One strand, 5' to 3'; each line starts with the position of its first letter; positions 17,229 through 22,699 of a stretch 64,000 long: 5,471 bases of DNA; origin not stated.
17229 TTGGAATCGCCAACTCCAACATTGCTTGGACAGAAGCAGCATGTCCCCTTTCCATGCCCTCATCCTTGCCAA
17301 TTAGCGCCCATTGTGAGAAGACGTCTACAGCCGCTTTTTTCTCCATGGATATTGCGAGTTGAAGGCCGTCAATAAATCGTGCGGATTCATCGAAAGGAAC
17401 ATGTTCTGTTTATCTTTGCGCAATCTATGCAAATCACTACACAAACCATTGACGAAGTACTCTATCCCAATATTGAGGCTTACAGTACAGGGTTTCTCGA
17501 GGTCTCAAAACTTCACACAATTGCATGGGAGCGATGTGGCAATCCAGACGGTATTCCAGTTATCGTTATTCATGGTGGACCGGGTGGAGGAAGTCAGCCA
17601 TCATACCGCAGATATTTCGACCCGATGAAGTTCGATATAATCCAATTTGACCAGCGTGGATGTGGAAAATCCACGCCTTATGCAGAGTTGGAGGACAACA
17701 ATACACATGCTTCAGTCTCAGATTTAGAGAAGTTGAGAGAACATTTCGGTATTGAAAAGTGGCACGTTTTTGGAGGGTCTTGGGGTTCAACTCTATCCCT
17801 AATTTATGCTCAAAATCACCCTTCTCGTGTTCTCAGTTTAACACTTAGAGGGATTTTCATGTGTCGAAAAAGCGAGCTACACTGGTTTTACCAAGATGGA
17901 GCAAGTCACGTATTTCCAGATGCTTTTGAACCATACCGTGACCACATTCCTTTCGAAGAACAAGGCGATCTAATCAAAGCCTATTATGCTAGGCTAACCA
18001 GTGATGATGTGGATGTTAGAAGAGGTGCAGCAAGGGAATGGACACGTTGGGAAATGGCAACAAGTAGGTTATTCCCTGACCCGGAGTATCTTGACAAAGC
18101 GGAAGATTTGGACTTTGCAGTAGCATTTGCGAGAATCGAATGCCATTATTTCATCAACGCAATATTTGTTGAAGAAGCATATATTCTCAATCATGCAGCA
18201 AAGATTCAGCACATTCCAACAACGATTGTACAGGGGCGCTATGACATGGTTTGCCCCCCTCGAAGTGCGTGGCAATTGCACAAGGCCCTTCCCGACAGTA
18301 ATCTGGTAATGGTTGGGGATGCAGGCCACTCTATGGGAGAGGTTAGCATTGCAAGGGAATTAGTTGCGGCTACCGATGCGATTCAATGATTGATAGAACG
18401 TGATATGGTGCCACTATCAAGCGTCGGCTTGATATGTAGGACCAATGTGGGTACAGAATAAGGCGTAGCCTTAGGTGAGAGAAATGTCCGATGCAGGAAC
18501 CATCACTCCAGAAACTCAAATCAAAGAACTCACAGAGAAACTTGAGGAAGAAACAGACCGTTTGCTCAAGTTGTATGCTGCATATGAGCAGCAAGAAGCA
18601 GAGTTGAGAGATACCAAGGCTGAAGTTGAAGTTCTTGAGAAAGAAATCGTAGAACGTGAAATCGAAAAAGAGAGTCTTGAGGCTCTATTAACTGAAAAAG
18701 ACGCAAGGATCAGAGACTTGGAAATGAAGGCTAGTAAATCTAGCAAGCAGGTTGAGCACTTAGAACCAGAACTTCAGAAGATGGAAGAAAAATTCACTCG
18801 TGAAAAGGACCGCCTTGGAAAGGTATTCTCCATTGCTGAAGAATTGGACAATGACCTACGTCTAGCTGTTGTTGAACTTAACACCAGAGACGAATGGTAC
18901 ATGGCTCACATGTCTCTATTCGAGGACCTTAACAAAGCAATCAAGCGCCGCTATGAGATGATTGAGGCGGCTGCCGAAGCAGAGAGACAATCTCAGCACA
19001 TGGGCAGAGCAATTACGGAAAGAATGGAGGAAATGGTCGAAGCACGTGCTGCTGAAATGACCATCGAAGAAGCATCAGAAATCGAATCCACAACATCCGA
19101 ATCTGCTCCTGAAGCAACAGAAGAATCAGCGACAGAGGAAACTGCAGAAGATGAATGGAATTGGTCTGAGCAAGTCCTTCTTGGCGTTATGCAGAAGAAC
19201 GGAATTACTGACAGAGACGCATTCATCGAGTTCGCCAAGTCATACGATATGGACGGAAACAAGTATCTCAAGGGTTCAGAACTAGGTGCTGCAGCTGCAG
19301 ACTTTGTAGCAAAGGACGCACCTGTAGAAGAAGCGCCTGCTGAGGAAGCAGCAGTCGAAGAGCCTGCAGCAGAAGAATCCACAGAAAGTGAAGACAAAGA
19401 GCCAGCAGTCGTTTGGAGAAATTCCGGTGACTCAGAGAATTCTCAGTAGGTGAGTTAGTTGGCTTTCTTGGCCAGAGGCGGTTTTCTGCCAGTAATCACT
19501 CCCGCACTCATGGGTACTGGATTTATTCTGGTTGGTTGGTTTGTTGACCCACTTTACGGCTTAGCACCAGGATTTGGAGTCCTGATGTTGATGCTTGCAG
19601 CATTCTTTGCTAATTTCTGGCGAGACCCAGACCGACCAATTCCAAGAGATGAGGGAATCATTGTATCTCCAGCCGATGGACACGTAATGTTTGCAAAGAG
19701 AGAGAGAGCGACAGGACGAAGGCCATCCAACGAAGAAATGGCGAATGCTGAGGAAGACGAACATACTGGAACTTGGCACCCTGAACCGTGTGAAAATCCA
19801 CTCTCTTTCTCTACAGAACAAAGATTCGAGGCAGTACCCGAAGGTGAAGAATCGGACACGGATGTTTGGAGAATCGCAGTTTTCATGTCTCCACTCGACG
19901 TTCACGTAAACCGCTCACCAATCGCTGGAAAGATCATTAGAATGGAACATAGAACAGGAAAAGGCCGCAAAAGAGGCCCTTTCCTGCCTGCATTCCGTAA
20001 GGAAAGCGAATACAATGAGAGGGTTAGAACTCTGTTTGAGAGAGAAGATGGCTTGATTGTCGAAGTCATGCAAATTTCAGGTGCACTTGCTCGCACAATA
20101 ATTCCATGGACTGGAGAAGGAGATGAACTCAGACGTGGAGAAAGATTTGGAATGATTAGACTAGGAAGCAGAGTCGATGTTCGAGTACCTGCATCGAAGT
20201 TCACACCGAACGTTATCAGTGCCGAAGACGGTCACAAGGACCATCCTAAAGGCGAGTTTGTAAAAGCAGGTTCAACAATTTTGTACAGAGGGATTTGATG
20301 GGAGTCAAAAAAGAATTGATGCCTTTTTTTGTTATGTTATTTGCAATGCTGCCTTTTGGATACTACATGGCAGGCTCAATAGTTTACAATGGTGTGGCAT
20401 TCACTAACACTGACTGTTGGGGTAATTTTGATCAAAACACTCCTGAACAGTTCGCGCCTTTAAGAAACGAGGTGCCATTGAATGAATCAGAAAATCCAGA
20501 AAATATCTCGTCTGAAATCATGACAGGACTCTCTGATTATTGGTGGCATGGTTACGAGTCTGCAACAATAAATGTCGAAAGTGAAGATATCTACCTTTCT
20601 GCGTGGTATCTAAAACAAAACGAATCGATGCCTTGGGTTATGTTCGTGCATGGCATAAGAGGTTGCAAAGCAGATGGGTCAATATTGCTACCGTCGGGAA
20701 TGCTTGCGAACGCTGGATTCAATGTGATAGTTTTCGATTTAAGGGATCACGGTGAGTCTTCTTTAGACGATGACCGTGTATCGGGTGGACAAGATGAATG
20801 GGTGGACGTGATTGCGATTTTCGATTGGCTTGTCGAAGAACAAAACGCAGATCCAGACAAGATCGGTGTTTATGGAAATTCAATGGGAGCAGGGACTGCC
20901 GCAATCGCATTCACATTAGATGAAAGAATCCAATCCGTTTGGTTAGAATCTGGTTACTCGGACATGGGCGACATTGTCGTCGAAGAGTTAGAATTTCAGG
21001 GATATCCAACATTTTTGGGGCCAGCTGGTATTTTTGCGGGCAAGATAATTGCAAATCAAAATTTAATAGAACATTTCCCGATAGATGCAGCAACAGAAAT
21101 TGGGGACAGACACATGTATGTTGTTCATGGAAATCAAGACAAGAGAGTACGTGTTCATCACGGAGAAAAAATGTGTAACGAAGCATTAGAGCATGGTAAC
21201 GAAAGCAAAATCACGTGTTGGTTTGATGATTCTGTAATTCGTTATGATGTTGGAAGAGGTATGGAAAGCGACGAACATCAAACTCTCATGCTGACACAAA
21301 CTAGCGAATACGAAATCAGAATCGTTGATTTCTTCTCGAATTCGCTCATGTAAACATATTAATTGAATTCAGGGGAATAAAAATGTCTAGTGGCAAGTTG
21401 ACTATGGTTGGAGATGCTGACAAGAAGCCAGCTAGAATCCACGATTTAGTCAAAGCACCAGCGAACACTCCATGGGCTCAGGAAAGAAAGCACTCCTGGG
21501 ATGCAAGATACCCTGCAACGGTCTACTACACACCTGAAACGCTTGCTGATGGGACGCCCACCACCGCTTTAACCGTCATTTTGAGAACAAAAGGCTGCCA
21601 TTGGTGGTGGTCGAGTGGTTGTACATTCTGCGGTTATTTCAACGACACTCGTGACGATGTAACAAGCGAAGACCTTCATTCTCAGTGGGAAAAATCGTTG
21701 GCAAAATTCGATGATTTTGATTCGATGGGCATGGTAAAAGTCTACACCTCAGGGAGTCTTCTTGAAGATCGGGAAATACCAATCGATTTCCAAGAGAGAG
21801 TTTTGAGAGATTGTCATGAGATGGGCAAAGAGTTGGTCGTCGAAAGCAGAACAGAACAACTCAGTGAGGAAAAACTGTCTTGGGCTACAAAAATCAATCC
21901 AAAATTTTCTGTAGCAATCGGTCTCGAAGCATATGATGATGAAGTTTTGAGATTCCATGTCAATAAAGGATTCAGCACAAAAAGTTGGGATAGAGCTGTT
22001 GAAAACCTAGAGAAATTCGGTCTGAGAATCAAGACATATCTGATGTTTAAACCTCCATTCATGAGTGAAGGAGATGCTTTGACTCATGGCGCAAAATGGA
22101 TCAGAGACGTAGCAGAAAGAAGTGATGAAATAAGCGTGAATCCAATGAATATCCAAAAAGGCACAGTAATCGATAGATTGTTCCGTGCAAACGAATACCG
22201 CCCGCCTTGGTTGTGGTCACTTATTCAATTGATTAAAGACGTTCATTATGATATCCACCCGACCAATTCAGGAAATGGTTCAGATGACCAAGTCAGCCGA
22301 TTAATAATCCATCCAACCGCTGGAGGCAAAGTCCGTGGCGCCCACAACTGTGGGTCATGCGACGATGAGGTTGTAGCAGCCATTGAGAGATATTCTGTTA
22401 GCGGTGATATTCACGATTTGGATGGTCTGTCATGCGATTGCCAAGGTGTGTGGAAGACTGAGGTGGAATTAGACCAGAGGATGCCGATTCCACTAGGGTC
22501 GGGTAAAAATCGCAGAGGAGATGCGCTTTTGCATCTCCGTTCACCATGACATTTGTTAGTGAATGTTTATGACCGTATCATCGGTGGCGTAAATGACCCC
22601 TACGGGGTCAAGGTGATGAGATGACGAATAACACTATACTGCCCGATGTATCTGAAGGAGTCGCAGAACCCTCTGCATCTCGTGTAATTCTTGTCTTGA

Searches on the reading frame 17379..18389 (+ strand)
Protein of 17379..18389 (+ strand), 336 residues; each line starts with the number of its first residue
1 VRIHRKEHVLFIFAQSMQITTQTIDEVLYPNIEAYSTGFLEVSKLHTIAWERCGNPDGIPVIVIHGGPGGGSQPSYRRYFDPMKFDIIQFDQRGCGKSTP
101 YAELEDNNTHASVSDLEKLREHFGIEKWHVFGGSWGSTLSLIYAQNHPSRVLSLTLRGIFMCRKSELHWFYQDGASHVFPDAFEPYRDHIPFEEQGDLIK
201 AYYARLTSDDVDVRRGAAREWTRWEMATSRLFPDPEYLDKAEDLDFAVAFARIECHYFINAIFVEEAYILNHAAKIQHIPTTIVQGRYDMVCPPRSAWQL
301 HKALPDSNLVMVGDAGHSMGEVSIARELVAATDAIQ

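Call 10: search_protein_families(library=pfam, proteins=[window:17379-18389:+], max_evalue=0.001)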
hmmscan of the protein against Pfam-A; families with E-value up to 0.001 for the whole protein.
window:17379-18389:+ (336 aa): 3 families
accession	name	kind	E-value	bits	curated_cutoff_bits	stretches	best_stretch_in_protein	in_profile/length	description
PF00561.26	Abhydrolase_1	-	1.9e-36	126.4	25.8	1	60-319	2-240/245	alpha/beta hydrolase fold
PF12146.15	Hydrolase_4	-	4.1e-10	39.8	27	1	83-154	30-104/239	Serine aminopeptidase, S33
PF08386.16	Abhydrolase_4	-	5.9e-05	23.6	21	1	275-319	31-75/103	TAP-like protein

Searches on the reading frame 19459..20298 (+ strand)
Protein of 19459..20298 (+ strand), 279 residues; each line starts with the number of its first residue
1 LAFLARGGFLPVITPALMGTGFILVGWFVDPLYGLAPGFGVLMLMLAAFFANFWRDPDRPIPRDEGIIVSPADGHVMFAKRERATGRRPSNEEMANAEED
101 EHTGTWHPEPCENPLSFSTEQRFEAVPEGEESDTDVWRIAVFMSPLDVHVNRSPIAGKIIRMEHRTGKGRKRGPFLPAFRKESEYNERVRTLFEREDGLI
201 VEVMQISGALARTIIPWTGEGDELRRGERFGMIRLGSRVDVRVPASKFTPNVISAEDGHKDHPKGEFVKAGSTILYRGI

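Call 10: search_protein_families(library=pfam, proteins=[window:19459-20298:+], max_evalue=0.001)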
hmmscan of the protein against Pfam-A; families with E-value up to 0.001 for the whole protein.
window:19459-20298:+ (279 aa): 1 family
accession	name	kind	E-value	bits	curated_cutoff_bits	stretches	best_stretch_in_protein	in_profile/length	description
PF02666.20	PS_Dcarbxylase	-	8.3e-37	127.2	22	1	46-275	1-197/198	Phosphatidylserine decarboxylase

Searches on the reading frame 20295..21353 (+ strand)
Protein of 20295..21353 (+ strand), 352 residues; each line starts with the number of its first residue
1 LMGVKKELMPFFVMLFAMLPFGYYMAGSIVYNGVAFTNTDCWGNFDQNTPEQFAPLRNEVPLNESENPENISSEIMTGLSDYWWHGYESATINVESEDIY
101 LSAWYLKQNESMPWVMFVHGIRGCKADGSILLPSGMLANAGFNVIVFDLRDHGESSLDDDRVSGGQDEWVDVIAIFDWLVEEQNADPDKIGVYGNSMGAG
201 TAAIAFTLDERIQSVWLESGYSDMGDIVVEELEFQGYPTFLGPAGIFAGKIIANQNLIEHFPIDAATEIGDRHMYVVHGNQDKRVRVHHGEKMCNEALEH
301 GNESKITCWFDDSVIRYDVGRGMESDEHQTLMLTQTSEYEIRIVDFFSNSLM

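Call 11: search_protein_families(library=pfam, proteins=[window:20295-21353:+], max_evalue=0.001)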
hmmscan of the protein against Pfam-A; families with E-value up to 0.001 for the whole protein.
window:20295-21353:+ (352 aa): 5 families
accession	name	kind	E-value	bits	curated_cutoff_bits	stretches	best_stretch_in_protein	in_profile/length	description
PF00326.27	Peptidase_S9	-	1.8e-10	41.1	22.6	1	136-306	9-179/213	Prolyl oligopeptidase family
PF00561.26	Abhydrolase_1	-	5.6e-10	39.7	25.8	1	113-220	1-102/245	alpha/beta hydrolase fold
PF02129.25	Peptidase_S15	-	1.2e-08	35.4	23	1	122-227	46-136/262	X-Pro dipeptidyl-peptidase (S15 family)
PF12146.15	Hydrolase_4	-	1e-06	28.6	27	1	136-210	26-98/239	Serine aminopeptidase, S33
PF12697.13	Abhydrolase_6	-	3.4e-06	28.3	26.3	1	117-223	3-94/217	Alpha/beta hydrolase family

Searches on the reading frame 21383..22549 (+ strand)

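Call 11: search_protein_families(library=pfam, proteins=[window:21383-22549:+], max_evalue=0.001)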
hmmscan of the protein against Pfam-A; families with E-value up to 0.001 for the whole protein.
window:21383-22549:+ (388 aa): 1 family
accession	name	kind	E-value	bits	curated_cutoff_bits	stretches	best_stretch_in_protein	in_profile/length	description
PF04055.27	Radical_SAM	-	1.1e-05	26.1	29.5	1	79-223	10-150/166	Radical SAM superfamily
